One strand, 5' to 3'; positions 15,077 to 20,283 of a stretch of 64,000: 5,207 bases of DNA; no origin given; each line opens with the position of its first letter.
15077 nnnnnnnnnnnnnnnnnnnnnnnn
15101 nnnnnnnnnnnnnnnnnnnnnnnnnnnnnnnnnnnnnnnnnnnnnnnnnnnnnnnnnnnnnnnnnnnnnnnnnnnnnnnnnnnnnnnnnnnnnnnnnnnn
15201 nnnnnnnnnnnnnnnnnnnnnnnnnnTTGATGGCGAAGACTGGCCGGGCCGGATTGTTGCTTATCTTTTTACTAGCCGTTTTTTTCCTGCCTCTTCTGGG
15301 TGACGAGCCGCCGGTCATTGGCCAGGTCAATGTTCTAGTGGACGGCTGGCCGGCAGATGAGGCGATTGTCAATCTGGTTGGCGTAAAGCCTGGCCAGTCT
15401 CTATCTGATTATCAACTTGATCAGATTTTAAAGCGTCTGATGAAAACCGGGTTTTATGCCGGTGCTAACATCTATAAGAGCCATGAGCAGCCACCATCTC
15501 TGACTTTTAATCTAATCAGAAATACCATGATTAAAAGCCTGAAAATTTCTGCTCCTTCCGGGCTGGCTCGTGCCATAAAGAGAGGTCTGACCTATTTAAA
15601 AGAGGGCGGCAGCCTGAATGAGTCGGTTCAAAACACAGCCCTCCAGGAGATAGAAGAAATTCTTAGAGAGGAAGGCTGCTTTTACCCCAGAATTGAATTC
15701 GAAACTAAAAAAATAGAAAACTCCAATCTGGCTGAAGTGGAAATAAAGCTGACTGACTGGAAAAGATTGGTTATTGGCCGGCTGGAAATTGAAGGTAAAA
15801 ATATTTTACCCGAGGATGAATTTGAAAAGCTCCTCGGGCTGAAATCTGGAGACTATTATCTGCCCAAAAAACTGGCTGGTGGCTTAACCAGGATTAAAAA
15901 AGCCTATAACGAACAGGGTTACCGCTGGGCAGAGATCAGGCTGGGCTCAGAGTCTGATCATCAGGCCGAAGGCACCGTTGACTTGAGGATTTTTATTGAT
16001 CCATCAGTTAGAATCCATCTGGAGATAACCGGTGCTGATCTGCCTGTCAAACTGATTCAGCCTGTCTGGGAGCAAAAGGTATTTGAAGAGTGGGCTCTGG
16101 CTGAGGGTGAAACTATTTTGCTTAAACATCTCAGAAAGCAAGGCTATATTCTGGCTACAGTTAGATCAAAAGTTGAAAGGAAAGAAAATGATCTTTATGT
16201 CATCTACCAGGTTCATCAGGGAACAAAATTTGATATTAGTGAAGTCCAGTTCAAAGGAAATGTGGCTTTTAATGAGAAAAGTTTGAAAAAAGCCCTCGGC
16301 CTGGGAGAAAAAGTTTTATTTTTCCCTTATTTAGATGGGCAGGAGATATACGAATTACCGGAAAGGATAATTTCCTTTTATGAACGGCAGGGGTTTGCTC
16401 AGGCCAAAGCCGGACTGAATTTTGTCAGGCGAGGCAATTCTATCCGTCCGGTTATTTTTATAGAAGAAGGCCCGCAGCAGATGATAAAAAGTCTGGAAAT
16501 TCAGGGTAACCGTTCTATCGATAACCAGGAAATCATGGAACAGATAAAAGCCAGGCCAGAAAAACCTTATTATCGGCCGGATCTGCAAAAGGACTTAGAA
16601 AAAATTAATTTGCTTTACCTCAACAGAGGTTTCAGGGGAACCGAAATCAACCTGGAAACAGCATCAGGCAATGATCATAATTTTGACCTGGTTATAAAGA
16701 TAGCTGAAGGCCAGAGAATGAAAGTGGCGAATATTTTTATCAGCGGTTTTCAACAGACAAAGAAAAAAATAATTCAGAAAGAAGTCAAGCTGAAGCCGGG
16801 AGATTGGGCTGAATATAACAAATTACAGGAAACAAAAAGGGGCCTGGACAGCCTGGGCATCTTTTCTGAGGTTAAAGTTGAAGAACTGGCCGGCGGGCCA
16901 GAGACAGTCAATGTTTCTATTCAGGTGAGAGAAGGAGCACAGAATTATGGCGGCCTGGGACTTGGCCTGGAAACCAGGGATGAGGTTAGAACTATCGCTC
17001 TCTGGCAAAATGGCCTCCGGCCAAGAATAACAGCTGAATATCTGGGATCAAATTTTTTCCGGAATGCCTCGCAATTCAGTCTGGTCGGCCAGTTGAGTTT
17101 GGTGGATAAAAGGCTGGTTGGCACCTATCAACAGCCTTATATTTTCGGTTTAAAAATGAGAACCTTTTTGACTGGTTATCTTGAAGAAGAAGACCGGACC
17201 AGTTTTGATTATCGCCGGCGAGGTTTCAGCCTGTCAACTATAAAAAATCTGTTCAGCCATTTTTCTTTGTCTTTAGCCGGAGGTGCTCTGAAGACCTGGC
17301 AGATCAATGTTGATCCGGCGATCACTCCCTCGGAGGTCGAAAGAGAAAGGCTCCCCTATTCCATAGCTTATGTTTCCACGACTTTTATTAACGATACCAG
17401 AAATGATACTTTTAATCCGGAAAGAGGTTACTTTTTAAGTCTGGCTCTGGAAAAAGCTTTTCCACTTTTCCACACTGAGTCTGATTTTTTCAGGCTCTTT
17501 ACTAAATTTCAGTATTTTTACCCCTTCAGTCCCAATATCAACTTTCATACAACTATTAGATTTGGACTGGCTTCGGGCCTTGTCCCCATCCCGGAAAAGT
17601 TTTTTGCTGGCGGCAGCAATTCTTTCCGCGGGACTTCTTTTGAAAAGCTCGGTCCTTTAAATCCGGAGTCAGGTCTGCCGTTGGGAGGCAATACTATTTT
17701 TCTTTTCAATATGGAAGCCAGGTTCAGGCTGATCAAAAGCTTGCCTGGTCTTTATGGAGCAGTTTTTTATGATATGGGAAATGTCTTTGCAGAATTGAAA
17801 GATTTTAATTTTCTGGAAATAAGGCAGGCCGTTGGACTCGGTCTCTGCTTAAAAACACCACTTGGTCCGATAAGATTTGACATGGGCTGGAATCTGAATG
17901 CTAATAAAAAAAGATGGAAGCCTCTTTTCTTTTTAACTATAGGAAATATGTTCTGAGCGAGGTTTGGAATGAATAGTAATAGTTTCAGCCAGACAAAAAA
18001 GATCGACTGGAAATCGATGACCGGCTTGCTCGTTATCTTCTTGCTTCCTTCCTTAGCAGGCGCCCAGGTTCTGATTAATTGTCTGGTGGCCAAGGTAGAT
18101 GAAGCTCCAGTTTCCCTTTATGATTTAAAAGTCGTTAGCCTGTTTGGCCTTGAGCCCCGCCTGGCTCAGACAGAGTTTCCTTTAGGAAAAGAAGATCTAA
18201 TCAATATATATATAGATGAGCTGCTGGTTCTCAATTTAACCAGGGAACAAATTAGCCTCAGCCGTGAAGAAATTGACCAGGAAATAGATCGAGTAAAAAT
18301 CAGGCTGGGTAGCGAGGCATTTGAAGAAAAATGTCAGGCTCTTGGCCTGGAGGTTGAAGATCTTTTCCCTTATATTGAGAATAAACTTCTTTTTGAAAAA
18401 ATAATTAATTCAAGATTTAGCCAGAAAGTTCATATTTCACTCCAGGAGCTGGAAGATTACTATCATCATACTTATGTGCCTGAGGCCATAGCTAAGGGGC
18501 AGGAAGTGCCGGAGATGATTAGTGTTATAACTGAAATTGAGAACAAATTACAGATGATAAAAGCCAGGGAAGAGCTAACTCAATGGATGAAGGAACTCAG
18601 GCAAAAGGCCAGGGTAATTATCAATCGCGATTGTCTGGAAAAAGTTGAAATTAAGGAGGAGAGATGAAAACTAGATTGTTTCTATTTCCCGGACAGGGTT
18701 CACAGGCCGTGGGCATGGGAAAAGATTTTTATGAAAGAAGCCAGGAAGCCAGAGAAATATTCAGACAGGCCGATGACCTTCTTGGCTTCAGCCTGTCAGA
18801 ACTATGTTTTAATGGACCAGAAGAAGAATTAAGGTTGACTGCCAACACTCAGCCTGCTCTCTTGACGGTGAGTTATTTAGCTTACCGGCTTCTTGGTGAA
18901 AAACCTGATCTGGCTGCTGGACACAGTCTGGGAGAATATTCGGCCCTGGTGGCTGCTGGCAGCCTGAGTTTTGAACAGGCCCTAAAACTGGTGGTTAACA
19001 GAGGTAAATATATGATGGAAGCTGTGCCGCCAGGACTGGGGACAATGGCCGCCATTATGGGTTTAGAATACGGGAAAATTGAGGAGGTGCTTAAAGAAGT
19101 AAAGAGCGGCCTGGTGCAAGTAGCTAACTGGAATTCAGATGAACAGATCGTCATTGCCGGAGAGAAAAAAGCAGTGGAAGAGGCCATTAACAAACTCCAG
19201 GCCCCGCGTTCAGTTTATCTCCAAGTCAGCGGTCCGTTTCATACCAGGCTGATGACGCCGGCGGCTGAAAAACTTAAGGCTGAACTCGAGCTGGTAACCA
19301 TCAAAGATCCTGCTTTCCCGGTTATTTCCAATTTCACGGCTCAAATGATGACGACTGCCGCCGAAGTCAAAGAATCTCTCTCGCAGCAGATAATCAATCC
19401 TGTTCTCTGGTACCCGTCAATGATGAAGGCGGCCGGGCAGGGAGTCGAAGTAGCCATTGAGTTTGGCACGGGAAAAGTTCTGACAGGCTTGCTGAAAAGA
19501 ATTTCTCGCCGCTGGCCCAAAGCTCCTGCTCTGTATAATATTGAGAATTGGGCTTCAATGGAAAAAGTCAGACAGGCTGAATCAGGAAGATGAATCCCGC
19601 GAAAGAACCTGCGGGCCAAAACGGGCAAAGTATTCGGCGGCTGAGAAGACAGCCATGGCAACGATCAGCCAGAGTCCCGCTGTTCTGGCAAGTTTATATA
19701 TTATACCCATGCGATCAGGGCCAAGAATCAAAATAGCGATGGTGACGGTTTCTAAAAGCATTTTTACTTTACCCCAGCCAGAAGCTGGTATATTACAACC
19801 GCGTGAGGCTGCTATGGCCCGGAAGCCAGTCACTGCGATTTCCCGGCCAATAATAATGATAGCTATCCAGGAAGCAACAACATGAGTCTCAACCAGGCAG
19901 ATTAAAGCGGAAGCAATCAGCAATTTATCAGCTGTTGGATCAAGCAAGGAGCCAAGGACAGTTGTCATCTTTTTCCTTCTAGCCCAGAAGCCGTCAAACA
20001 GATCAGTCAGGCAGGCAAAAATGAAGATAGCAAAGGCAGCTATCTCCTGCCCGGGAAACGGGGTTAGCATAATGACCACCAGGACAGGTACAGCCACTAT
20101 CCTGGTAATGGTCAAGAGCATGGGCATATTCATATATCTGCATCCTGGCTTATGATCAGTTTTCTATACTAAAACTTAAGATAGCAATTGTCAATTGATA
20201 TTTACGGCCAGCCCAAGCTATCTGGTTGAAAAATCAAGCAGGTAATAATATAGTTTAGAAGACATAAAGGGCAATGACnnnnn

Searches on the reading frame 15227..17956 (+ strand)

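Call 47: search_protein_families(library=pfam, proteins=[window:15227-17956:+], max_evalue=0.00001)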
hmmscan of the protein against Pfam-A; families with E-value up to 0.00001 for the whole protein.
window:15227-17956:+ (909 aa): 4 families
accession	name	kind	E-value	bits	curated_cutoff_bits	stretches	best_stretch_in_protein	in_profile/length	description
PF07244.20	POTRA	-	5.7e-51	171.6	21.3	3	499-570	2-79/79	Surface antigen variable number repeat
PF01103.29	Omp85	-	3e-39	135.9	24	1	609-907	1-323/325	Omp85 superfamily domain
PF08479.16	POTRA_2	-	4.5e-09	36.5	24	0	183-255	3-73/76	POTRA domain, ShlB-type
PF08478.15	POTRA_1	-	3e-08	34.3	23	0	420-454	3-37/69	POTRA domain, FtsQ-type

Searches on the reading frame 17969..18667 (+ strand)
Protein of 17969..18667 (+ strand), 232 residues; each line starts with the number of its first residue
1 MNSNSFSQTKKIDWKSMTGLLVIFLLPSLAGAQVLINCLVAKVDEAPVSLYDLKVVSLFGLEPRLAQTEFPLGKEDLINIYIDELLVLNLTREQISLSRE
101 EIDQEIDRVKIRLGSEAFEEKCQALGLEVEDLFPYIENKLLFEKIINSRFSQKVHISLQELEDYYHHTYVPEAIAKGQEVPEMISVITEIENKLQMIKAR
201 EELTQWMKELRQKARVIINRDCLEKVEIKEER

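Call 47: search_protein_families(library=pfam, proteins=[window:17969-18667:+], max_evalue=0.00001)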
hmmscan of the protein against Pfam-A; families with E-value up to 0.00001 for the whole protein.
window:17969-18667:+ (232 aa): 0 families

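Call 92: search_protein_families(library=pfam, proteins=[window:17969-18667:+], max_evalue=10)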
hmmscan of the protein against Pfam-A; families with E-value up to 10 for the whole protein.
window:17969-18667:+ (232 aa): 2 families
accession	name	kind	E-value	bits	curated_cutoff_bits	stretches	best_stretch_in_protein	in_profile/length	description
PF18737.6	HEPN_MAE_28990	-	0.025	15.2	26.8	1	76-161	55-150/211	MAE_28990/MAE_18760-like HEPN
PF23669.1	WH_MCM2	-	0.9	10.2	27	1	89-141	13-61/75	DNA replication licensing factor MCM2-like, winged-helix domain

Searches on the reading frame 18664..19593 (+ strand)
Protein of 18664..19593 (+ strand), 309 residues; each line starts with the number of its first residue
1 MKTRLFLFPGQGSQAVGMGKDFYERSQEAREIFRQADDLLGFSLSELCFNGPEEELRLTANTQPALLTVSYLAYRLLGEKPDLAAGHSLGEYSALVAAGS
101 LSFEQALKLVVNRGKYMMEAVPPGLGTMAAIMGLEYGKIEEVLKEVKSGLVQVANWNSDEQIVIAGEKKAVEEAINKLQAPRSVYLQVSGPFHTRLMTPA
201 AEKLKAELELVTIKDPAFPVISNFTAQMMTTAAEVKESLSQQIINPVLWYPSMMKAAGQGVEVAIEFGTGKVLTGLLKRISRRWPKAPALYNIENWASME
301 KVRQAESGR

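Call 47: search_protein_families(library=pfam, proteins=[window:18664-19593:+], max_evalue=0.00001)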
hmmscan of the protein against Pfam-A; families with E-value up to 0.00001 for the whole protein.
window:18664-19593:+ (309 aa): 1 family
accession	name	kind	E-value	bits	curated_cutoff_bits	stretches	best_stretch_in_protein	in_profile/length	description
PF00698.26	Acyl_transf_1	-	6e-39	134.8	32.7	1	6-271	2-269/319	Acyl transferase domain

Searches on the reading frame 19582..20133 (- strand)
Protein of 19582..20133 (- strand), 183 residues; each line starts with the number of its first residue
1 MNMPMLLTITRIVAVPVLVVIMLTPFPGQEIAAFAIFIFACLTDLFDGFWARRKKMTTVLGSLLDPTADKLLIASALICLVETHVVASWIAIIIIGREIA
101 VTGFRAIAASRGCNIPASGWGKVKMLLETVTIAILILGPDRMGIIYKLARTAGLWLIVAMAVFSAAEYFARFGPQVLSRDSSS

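Call 27: search_protein_families(library=pfam, proteins=[window:19582-20133:-], max_evalue=0.001)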
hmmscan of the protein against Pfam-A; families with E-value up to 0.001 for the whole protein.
window:19582-20133:- (183 aa): 1 family
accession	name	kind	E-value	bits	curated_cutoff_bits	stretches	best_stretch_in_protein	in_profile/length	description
PF01066.26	CDP-OH_P_transf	-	4.1e-37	128.3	22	1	1-161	1-150/152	CDP-alcohol phosphatidyltransferase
